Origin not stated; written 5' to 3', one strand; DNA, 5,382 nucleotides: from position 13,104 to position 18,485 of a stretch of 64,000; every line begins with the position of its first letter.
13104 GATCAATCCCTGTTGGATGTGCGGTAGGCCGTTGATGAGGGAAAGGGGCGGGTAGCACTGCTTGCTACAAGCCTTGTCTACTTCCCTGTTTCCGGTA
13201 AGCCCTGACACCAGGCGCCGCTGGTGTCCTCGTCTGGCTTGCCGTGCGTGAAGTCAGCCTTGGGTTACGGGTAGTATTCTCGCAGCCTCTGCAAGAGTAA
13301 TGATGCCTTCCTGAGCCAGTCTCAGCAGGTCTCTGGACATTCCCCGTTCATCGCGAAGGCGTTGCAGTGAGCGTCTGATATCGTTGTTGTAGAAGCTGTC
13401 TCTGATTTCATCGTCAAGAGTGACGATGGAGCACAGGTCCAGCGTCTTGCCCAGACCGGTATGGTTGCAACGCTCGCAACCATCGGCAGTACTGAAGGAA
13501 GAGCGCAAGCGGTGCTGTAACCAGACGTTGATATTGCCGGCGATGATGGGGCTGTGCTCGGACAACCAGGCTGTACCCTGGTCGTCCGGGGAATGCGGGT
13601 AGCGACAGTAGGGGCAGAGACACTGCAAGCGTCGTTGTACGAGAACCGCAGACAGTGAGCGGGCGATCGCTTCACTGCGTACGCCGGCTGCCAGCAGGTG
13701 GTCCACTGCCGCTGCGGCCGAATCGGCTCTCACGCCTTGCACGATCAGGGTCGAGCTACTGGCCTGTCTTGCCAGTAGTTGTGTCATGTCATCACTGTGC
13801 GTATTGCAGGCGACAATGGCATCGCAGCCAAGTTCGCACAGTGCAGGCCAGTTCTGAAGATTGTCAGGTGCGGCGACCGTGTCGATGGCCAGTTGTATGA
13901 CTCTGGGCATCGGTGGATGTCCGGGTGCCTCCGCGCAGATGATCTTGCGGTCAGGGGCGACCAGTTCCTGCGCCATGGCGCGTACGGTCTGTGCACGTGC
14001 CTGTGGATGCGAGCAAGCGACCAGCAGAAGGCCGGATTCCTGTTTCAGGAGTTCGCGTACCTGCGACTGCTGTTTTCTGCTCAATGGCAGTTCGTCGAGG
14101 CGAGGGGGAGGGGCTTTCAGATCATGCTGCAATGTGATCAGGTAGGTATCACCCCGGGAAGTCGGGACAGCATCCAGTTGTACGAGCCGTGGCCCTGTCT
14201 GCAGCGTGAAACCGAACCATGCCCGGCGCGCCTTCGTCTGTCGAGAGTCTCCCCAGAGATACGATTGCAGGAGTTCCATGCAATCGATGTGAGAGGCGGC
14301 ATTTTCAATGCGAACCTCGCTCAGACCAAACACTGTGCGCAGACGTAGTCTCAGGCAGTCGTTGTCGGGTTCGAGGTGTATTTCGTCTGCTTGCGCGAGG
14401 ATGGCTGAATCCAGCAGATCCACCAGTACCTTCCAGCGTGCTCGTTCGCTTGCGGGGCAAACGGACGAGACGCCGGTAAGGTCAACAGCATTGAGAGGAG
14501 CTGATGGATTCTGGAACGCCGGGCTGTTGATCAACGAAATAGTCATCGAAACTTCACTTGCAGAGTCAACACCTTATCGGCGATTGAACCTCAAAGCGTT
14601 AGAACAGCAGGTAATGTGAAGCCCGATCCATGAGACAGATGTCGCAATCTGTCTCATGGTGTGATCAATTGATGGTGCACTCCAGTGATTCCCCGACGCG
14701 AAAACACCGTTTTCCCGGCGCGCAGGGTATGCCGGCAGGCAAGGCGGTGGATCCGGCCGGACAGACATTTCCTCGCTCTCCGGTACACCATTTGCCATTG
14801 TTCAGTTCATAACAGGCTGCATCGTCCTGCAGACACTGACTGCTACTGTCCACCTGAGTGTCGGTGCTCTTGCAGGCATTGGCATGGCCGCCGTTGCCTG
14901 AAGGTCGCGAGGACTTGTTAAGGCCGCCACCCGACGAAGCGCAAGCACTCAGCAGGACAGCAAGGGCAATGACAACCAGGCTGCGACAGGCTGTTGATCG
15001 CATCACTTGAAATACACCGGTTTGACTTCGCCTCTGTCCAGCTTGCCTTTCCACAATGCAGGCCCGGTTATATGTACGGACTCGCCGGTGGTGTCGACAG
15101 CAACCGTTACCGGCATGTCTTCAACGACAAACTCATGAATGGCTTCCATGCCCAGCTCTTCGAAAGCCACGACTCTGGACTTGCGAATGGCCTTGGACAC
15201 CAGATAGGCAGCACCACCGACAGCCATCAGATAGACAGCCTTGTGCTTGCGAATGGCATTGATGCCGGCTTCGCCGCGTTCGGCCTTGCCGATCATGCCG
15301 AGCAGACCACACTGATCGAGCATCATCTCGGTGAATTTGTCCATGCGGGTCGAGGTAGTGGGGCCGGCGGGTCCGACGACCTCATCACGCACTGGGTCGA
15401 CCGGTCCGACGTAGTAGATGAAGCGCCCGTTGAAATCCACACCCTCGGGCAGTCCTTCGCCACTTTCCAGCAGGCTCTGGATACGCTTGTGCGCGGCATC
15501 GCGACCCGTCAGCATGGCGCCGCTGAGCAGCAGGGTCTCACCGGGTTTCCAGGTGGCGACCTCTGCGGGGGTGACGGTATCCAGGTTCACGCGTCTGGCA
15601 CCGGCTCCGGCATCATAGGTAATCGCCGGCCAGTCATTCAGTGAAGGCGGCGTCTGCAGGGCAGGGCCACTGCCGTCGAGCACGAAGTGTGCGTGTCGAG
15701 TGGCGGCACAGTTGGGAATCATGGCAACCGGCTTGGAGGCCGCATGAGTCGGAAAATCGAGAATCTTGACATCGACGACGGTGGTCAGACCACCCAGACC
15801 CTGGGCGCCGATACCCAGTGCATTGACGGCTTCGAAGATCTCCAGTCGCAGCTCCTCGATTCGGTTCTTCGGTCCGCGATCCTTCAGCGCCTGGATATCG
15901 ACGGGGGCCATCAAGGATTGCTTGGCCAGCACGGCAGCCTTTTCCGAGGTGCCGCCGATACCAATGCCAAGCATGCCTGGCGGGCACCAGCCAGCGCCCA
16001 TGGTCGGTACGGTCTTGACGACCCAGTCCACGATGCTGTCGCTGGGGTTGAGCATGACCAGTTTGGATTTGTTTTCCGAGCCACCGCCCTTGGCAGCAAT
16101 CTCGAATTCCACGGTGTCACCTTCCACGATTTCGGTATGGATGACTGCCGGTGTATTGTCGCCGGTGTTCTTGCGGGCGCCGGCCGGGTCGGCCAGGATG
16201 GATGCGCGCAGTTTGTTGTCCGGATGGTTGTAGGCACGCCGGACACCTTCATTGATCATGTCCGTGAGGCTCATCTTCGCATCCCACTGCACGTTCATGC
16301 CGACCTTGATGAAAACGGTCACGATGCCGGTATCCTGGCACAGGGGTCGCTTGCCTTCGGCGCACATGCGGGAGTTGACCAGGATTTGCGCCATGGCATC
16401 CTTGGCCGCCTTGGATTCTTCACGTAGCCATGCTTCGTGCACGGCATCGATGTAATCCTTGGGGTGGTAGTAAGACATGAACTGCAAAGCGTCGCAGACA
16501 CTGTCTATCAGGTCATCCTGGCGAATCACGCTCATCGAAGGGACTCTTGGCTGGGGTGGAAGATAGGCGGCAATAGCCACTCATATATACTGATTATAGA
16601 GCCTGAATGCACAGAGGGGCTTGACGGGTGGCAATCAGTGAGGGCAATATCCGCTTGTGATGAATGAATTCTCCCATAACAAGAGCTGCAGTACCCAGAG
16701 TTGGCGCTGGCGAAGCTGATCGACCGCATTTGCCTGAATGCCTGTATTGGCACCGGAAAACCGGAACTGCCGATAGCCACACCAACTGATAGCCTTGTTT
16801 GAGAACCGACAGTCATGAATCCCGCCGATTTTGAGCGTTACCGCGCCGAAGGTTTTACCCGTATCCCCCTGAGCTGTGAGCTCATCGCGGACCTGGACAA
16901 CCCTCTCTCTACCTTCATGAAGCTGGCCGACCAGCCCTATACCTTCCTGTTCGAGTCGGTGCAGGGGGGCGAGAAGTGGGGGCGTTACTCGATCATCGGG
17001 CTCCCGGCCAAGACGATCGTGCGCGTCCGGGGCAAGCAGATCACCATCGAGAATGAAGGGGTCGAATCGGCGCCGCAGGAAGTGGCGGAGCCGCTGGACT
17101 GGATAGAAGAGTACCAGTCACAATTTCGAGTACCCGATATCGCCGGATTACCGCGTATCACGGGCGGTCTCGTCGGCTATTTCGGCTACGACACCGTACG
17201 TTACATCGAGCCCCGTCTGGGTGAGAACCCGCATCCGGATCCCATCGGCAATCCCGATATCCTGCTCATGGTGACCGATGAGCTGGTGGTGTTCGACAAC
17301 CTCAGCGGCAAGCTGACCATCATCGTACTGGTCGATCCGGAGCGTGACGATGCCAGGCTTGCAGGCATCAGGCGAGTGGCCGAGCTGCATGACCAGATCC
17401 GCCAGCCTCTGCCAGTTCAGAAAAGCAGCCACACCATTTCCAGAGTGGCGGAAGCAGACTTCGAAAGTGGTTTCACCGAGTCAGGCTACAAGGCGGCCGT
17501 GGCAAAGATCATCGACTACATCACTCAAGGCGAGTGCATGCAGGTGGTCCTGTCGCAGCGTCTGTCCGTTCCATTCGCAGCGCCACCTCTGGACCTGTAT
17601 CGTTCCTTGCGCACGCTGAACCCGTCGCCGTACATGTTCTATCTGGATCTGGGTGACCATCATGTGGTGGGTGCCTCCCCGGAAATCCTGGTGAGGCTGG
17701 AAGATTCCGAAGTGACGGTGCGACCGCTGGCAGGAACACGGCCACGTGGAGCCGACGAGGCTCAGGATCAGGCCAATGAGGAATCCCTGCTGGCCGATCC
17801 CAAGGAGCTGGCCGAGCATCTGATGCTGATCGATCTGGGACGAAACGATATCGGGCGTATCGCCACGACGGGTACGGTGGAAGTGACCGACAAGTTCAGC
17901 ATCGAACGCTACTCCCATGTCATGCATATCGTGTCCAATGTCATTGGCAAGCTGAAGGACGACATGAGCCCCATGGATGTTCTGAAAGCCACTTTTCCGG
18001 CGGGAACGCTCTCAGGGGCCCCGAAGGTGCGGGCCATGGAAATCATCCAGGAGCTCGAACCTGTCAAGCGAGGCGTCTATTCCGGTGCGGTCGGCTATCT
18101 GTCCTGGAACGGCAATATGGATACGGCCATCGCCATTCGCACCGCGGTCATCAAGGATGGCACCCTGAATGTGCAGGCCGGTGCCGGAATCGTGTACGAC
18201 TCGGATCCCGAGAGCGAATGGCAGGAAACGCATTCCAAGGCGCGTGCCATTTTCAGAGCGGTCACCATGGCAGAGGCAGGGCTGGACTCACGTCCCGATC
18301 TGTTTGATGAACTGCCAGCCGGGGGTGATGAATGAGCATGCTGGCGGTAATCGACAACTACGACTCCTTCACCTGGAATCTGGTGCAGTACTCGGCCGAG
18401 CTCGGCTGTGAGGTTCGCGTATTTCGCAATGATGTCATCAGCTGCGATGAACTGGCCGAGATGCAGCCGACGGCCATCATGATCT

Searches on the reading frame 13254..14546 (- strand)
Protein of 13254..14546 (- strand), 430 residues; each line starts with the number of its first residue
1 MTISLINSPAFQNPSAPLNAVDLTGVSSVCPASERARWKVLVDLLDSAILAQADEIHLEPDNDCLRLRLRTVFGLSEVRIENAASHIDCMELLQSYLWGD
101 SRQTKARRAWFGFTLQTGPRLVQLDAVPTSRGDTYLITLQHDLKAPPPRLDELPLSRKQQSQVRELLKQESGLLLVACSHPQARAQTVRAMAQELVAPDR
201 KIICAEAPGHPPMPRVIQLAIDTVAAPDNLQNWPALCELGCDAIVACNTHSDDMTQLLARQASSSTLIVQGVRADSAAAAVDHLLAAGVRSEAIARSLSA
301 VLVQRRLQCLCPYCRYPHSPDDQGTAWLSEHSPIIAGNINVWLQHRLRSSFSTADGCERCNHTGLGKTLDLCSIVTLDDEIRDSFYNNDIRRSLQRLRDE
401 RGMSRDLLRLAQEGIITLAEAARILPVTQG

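Call 13: search_protein_families(library=pfam, proteins=[window:13254-14546:-], max_evalue=0.001)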
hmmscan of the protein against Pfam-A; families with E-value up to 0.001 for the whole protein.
window:13254-14546:- (430 aa): 1 family
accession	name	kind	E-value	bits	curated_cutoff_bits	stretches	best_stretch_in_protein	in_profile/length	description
PF00437.27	T2SSE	-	4.6e-20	72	24.9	1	39-422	10-369/370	Type II/IV secretion system protein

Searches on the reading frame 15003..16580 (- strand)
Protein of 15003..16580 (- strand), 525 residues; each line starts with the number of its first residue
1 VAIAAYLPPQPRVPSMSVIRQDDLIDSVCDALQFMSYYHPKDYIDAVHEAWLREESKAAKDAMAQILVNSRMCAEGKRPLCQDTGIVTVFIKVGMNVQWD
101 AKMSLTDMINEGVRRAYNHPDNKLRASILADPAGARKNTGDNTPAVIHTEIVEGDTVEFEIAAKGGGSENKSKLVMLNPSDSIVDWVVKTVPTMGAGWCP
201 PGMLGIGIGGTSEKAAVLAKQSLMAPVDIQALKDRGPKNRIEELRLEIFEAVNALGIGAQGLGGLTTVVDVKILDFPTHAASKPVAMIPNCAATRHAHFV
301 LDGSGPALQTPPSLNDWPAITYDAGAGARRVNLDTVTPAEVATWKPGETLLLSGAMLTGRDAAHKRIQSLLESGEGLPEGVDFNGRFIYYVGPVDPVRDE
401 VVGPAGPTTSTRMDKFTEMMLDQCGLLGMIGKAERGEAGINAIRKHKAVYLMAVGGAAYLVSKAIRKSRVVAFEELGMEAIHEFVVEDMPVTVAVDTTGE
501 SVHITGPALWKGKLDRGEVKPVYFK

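Call 13: search_protein_families(library=pfam, proteins=[window:15003-16580:-], max_evalue=0.001)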
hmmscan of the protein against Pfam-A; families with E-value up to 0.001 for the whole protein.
window:15003-16580:- (525 aa): 2 families
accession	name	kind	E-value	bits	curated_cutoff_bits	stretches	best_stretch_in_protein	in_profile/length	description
PF05681.19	Fumerase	-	3.3e-98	328.8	25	1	26-299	2-269/270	Fumarate hydratase (Fumerase)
PF05683.17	Fumerase_C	-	4.9e-84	281.2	22.2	1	303-504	1-203/205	Fumarase C-terminus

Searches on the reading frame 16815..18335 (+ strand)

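Call 13: search_protein_families(library=pfam, proteins=[window:16815-18335:+], max_evalue=0.001)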
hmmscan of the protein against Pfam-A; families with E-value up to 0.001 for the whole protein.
window:16815-18335:+ (506 aa): 2 families
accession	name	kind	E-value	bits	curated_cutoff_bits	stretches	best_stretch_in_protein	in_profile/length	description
PF00425.24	Chorismate_bind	-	2.7e-98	329.1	27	1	223-475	3-257/257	chorismate binding enzyme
PF04715.19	Anth_synt_I_N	-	1.6e-34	119.6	23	1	26-169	1-140/140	Anthranilate synthase component I, N terminal region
